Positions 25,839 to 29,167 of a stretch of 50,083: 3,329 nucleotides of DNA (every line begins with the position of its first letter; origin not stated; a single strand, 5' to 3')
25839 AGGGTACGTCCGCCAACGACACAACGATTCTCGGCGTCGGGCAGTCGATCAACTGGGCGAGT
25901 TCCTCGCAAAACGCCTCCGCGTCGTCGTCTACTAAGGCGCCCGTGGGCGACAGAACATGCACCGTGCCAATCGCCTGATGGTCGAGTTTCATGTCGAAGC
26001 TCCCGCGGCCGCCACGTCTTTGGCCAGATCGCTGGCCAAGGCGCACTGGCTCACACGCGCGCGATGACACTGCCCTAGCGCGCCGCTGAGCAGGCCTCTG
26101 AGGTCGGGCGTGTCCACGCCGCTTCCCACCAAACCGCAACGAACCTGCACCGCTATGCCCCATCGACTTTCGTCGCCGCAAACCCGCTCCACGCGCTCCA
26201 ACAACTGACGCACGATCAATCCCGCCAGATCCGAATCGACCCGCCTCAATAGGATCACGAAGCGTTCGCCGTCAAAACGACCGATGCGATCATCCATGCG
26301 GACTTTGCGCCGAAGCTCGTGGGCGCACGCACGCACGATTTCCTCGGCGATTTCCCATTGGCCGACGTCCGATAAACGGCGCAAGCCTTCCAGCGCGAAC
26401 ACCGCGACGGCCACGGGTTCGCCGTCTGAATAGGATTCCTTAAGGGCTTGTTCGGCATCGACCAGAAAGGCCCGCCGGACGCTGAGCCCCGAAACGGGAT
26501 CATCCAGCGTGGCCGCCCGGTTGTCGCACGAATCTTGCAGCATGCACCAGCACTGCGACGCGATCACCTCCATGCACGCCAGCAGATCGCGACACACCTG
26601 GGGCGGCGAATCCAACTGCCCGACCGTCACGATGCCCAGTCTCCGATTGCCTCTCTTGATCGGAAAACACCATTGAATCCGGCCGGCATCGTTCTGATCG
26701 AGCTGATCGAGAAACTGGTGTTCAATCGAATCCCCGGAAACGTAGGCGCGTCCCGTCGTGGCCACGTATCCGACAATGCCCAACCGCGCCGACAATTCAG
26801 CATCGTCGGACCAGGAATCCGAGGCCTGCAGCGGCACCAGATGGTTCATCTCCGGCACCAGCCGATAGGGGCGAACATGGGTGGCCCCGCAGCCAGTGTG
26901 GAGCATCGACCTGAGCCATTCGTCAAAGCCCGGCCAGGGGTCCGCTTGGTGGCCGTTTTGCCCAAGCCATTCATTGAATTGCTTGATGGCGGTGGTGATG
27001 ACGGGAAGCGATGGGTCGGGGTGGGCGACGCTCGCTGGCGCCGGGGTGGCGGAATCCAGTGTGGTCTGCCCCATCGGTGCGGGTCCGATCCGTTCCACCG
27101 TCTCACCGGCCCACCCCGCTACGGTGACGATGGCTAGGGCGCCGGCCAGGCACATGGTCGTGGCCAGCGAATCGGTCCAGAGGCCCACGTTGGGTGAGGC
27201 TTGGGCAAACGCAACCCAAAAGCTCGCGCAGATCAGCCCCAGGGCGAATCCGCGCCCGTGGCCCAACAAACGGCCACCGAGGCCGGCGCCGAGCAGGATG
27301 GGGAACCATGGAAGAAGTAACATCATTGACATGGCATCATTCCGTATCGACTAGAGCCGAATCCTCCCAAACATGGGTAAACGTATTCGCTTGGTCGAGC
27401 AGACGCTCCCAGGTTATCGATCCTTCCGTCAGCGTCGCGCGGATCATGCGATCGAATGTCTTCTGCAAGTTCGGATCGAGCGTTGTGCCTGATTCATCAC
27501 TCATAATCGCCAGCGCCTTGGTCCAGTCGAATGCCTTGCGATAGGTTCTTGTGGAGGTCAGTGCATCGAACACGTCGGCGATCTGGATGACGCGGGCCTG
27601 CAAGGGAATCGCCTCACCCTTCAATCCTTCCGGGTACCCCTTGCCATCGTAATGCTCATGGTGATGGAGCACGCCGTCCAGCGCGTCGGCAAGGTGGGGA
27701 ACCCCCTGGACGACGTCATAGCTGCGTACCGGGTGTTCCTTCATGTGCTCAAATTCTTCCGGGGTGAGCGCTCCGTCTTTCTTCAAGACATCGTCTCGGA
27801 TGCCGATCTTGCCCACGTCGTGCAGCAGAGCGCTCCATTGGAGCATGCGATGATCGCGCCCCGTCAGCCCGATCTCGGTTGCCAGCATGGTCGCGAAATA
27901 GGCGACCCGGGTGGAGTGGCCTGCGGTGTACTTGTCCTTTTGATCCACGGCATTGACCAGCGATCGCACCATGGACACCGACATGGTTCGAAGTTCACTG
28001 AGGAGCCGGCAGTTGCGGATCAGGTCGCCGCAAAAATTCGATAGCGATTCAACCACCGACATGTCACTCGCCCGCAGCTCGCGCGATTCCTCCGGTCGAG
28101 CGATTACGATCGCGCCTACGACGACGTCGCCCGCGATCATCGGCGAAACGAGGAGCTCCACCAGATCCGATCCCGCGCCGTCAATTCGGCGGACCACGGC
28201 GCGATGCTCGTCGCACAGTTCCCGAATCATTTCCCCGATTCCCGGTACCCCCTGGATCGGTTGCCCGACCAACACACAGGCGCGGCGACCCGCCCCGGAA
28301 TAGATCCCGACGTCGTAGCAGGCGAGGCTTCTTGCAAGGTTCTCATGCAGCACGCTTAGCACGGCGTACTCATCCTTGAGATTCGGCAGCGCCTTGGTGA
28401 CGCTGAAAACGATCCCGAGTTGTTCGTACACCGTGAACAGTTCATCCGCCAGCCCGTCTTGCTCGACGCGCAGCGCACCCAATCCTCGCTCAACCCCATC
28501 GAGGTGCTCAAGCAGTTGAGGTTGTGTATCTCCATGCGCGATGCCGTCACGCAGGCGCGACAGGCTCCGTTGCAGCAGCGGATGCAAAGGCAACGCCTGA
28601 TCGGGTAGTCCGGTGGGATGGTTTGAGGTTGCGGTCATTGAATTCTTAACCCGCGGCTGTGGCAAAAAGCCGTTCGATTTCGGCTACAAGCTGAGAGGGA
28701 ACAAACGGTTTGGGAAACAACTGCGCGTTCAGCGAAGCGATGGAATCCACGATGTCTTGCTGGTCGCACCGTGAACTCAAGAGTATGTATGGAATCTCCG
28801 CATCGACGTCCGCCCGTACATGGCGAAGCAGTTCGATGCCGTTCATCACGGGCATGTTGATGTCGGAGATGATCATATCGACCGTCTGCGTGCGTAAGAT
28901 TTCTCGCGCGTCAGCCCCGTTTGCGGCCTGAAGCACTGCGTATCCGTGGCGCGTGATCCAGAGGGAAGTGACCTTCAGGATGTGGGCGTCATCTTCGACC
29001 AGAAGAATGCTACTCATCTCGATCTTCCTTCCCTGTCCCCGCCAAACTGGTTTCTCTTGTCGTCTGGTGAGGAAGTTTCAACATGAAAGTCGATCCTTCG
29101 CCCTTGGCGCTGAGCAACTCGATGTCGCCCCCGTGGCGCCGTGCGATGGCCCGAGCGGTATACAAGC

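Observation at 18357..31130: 13-gene operon joining a complete c-di-GMP sensory cassette to a secretin-less PilBCMNO(P)/pseudopilin machine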

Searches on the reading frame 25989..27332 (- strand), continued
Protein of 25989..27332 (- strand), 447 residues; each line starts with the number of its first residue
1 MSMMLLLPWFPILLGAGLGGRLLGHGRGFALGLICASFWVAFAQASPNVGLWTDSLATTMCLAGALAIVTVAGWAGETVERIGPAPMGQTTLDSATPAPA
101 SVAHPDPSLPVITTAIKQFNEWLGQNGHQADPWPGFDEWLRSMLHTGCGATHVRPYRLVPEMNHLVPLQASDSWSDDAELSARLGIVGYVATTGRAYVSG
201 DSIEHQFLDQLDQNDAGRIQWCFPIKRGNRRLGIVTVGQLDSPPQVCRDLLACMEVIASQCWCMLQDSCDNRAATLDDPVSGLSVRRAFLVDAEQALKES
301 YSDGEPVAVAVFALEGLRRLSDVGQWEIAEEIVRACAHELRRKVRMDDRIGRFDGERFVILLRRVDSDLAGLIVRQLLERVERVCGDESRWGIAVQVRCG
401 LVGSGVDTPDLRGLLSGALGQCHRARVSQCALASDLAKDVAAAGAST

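Call 76: find_encoding_contigs(protein=P0184, flank=10000, max_places=3)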
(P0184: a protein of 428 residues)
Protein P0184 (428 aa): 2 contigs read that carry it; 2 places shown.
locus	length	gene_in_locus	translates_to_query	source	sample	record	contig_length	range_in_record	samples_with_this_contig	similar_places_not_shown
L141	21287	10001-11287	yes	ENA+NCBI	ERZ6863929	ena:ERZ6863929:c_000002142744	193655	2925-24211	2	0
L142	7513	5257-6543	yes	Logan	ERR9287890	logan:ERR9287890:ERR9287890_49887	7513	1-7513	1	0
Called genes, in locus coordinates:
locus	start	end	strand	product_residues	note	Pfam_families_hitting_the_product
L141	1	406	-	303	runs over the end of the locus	PF00528:BPD_transp_1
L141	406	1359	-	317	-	PF00528:BPD_transp_1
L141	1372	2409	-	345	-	PF12849:PBP_like_2, PF12727:PBP_like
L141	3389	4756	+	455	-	PF05598:DUF772, PF01609:DDE_Tnp_1, PF13751:DDE_Tnp_1_6 (weak)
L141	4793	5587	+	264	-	-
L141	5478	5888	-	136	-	-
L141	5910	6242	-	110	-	-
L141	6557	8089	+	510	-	PF00989:PAS (weak), PF08448:PAS_4, PF00512:HisKA, PF02518:HATPase_c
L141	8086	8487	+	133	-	PF00072:Response_reg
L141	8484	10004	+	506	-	PF13487:HD_5, PF01966:HD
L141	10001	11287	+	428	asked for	PF13185:GAF_2 (weak), PF00990:GGDEF (weak)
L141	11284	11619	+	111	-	PF01740:STAS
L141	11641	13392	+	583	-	PF13604:AAA_30 (faint), PF05157:MshEN, PF00437:T2SSE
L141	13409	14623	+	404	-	PF28597:T2SSF_N (weak), PF00482:T2SSF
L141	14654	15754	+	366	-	PF11104:PilM_2 (faint), PF14450:FtsA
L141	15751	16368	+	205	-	PF05137:PilN (weak)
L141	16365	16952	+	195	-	-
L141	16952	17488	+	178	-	-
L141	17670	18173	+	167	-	PF07963:N_methyl (weak)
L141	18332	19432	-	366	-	PF13428:TPR_14 (faint), PF12895:ANAPC3 (faint), PF14559:TPR_19 (weak), PF13432:TPR_16 (weak)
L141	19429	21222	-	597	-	PF07660:STN (weak), PF03958:Secretin_N (weak), PF00263:Secretin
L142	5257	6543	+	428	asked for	PF13185:GAF_2 (weak), PF00990:GGDEF (weak)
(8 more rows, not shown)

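Call 77: find_encoding_contigs(protein=P0266, flank=10000, max_places=2)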
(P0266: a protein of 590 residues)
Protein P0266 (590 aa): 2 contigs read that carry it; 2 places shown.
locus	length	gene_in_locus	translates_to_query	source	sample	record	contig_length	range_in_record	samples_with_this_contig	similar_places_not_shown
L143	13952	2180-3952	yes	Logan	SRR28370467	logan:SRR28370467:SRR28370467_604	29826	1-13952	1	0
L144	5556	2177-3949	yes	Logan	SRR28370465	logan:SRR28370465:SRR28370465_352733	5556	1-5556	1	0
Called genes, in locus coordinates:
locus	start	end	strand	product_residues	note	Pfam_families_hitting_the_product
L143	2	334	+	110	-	?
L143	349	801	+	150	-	PF00072:Response_reg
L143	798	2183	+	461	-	PF13487:HD_5, PF01966:HD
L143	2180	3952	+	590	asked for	PF00990:GGDEF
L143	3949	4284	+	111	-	PF01740:STAS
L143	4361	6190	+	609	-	PF05157:MshEN, PF00437:T2SSE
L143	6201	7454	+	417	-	PF28597:T2SSF_N, PF00482:T2SSF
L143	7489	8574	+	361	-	PF11104:PilM_2, PF14450:FtsA (weak)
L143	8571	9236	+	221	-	PF05137:PilN (weak)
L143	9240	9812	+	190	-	-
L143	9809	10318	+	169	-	-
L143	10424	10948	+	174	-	PF07963:N_methyl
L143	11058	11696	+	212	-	PF07963:N_methyl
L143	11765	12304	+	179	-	-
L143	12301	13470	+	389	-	-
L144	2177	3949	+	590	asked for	PF00990:GGDEF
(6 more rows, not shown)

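Call 78: find_encoding_contigs(protein=P0215, flank=10000, max_places=2)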
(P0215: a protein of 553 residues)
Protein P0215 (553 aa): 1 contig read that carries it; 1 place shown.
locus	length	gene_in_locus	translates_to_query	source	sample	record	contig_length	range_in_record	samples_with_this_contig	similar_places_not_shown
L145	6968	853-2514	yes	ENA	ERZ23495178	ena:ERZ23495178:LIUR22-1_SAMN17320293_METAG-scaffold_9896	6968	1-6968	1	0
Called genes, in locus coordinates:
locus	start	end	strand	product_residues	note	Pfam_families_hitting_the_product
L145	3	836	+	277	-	?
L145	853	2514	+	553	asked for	PF00990:GGDEF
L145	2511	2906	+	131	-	PF01740:STAS, PF13466:STAS_2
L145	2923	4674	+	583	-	PF05157:MshEN, PF00437:T2SSE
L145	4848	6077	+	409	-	PF28597:T2SSF_N, PF00482:T2SSF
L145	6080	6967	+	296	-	?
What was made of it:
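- Three low-scoring family members have the same cassette (calls 76-78).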

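Call 79: list_cluster_members(proteins=[P0184, P0266, P0215, P0200, P0232, P0260, P0180, P0243, P0165, P0175])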
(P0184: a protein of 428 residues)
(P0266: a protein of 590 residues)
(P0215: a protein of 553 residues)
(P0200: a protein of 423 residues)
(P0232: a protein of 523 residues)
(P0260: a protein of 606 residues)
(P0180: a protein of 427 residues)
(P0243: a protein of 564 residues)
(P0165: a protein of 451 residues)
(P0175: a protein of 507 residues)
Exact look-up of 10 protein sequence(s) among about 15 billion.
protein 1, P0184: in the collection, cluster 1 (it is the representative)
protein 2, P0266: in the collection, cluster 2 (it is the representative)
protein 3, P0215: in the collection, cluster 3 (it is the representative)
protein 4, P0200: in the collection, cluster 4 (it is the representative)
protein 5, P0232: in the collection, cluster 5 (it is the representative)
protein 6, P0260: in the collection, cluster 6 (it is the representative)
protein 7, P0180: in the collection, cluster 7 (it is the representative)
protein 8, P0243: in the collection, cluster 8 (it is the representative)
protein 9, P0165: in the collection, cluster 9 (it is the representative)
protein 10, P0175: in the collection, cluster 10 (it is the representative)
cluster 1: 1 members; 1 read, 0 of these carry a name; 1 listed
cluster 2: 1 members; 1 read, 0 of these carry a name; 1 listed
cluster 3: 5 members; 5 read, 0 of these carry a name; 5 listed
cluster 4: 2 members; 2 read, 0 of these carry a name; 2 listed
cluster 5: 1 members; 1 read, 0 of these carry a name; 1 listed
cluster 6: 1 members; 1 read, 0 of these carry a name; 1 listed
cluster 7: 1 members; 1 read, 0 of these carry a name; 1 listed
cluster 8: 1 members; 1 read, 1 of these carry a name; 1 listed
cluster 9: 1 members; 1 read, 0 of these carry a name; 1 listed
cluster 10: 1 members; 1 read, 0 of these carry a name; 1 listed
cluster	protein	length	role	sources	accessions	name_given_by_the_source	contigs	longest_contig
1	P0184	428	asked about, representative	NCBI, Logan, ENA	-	-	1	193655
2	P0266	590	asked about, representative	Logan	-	-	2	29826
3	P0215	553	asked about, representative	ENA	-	-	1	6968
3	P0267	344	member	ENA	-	-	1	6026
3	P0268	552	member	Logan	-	-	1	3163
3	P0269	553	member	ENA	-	-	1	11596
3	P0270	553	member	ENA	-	-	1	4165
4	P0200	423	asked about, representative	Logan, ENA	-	-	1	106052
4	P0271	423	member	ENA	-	-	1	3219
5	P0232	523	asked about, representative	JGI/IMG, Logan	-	-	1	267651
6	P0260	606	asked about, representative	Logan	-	-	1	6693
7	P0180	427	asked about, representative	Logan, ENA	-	-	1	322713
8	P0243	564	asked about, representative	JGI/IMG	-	diguanylate cyclase (GGDEF)-like protein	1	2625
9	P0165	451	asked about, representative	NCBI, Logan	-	-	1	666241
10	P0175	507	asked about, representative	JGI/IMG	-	-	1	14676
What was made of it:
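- Tried and rejected: None are on record (call 79).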

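Call 80: search_protein_families(library=ncbifam, proteins=[L141:19429-21222:-, L141:18332-19432:-, L141:16952-17488:+], max_evalue=0.01)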
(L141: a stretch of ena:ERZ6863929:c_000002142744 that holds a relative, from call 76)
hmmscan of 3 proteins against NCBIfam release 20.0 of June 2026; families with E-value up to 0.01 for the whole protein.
L141:19429-21222:- (597 aa): 9 families
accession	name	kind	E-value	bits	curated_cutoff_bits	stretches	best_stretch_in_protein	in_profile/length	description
TIGR02515.1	IV_pilus_PilQ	subfamily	2.7e-52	178.2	284.35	1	59-467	5-427/428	type IV pilus secretin PilQ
TIGR02517.1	type_II_gspD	equivalog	7e-51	173.4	351.35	1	192-471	308-594/600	type II secretion system secretin GspD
TIGR02519.1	pilus_MshL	equivalog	1e-39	136.3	250.2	1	197-467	10-290/290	pilus (MSHA type) biogenesis protein MshL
TIGR02516.1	type_III_yscC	equivalog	1.3e-27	96.5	238.45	1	196-468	209-462/463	type III secretion system outer membrane ring subunit SctC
NF010083.0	PRK13568.1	equivalog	7.7e-26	90.8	554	1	53-468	23-418/419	DNA uptake porin HofQ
NF042912.1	Amuc_1098_fam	equivalog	2.9e-19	68.6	750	1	397-468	726-797/805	Amuc_1098 family type IV pilus outer membrane protein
NF007851.2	PRK10560.1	exception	1.7e-16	60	598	1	278-467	217-409/412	DNA uptake porin HofQ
NF011873.0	PRK15346.1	equivalog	6.8e-16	58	524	1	274-461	299-486/499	EscC/YscC/HrcC family type III secretion system outer membrane ring protein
TIGR02520.1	pilus_B_mal_scr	equivalog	9.9e-08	31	287.65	1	195-463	246-510/513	PilN family type IVB pilus formation outer membrane protein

L141:18332-19432:- (366 aa): 11 families
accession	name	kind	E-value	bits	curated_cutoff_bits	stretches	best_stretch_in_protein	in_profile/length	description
TIGR02917.1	PEP_TPR_lipo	equivalog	1.2e-15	56.5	312.2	2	187-360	538-710/899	XrtA/PEP-CTERM system TPR-repeat protein PrsT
TIGR02521.1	type_IV_pilW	equivalog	1.3e-13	51.1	154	2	185-350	68-234/234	type IV pilus biogenesis/stability protein PilW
NF040959.1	MamA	equivalog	2.4e-12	46.7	200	1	45-172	70-197/204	magnetosome protein MamA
TIGR02552.1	LcrH_SycD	equivalog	2.5e-05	24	104.8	1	117-171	55-109/136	SycD/LcrH family type III secretion system chaperone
NF047371.1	FlcA_CTERM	equivalog_domain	2.8e-05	22.8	300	1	97-169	456-528/646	periplasmic flagellar collar protein FlcA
NF052400.1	M48_BAM_BepA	equivalog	0.00029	19.7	570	1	233-349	358-474/483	beta-barrel assembly-enhancing protease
NF033758.1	gliding_GltE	equivalog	0.00034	19.7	225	1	103-171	212-279/411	adventurous gliding motility TPR repeat lipoprotein GltE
NF033762.1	social_mot_Tgl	equivalog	0.00037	19.9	225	1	44-142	29-128/252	social motility TPR repeat lipoprotein Tgl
NF008757.0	PRK11788.1-5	equivalog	0.00062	19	363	0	34-178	168-312/388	lipopolysaccharide assembly protein LapB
NF053607.1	CHU_0125_OmpA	equivalog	0.00084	17.9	620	1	49-157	22-130/639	CHU_0125 family OmpA-like outer membrane integrity protein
NF033920.0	C39_PA2778_fam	equivalog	0.0059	16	150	0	259-332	164-237/255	PA2778 family cysteine peptidase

L141:16952-17488:+ (178 aa): 0 families

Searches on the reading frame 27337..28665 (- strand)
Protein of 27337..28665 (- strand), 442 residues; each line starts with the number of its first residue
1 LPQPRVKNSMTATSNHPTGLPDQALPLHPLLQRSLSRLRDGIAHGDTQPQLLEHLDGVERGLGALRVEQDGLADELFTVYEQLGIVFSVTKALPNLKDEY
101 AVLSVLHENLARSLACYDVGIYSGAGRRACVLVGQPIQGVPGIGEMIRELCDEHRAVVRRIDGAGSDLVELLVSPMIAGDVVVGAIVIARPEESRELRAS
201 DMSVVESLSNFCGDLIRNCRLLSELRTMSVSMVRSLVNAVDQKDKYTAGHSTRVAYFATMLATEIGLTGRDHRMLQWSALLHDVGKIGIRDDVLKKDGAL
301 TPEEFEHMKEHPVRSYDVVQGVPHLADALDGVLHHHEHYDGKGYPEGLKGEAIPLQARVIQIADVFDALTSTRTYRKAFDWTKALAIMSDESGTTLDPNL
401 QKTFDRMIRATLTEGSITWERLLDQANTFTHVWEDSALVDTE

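Call 4: search_protein_families(library=pfam, proteins=[window:27337-28665:-], max_evalue=0.01)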
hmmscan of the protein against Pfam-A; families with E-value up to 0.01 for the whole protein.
window:27337-28665:- (442 aa): 4 families
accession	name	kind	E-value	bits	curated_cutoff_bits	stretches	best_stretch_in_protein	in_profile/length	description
PF13487.12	HD_5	-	3.9e-40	137.8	27.2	1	236-400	3-170/170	HD domain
PF01966.28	HD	-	1.1e-21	77.7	22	1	248-368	2-115/116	HD domain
PF13492.12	GAF_3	-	0.00049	20.9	27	1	152-210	62-121/129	GAF domain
PF08668.18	HDOD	-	0.0011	18.9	22.9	1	242-289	90-135/196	HDOD domain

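Call 74: search_protein_families(library=ncbifam, proteins=[window:27337-28638:-], max_evalue=0.00001)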
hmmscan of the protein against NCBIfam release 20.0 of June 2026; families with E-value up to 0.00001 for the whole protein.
window:27337-28638:- (433 aa): 1 family
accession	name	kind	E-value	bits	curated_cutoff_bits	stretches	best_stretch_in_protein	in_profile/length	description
NF053512.1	nitric_RR_NosR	exception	3.3e-38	131.8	400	1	215-406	169-361/422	response regulator c-di-GMP phosphodiesterase, NosR family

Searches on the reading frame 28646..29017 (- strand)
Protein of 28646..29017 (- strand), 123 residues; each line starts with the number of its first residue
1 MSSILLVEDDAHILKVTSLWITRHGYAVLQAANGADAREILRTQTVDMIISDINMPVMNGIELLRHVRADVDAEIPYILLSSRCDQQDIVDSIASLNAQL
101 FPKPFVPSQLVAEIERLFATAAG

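Call 4: search_protein_families(library=pfam, proteins=[window:28646-29017:-], max_evalue=0.01)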
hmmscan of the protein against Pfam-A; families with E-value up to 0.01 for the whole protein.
window:28646-29017:- (123 aa): 1 family
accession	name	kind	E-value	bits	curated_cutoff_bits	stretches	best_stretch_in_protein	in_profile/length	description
PF00072.30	Response_reg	-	1.5e-22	80.2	30.2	1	4-114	1-110/111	Response regulator receiver domain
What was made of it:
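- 28646..29017 (-): Single-domain response regulator (REC only). The phospho-acceptor Asp lies in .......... It overlaps the kinase gene by 8 nt. Call 4 (80.2 bits).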

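Call 74: search_protein_families(library=ncbifam, proteins=[window:28646-29017:-], max_evalue=0.00001)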
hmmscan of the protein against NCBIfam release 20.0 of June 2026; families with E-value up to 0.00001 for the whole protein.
window:28646-29017:- (123 aa): 82 families (the best 25 are shown)
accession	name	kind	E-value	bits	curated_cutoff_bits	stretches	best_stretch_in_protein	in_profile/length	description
NF041733.1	resp_reg_CseB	equivalog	8.2e-21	74.4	350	1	3-117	2-114/228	two-component system response regulator CseB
NF033120.0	vanR_FM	exception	4.9e-20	72.1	460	1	3-115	5-115/231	vancomycin resistance response regulator transcription factor, VanR-F/VanR-M family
NF046022.1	RespRegCpdRBruc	equivalog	8.9e-19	67.7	180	1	1-121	1-120/120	cell cycle two-component system response regulator CpdR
NF040689.1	MtrAB_MtrA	equivalog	2.9e-18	66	300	1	4-115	1-110/219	MtrAB system response regulator MtrA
NF053512.1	nitric_RR_NosR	exception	7.8e-18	64.7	400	1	4-111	1-108/422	response regulator c-di-GMP phosphodiesterase, NosR family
NF012227.0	AdeR_RR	equivalog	8.2e-18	64.7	340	1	3-117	13-125/239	efflux system response regulator transcription factor AdeR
TIGR02154.1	PhoB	equivalog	1e-17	64.2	296.2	1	3-117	4-119/226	phosphate regulon transcriptional regulator PhoB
NF045944.1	ResRegRpaBCyano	equivalog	2.6e-17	63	330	1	5-118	1-112/229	response regulator transcription factor RpaB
NF007969.0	PRK10693.1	equivalog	6.6e-17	61.5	329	1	3-93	9-98/337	two-component system response regulator RssB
NF047793.1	ResRegPgtA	equivalog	2e-16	59.8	650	1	3-116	7-119/414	two-component system response regulator PgtA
NF008034.0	PRK10766.1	equivalog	3.8e-16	59.3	275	1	3-106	4-105/231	two-component system response regulator TorR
NF007005.1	PRK09468.1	equivalog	1e-15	57.8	331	1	3-116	5-117/237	osmolarity response regulator transcription factor OmpR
NF052313.1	T9SS_RR_PorX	equivalog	2e-15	56.5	300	1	3-118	2-116/513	T9SS response regulator signal transducer PorX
TIGR02956.1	TMAO_torS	equivalog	2.4e-15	55.7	676.5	1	3-120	703-822/967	TMAO reductase system sensor histidine kinase/response regulator TorS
NF046020.1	HisKinCckABruc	equivalog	2.6e-15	55.4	1000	1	3-115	751-864/868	cell cycle histidine kinase CckA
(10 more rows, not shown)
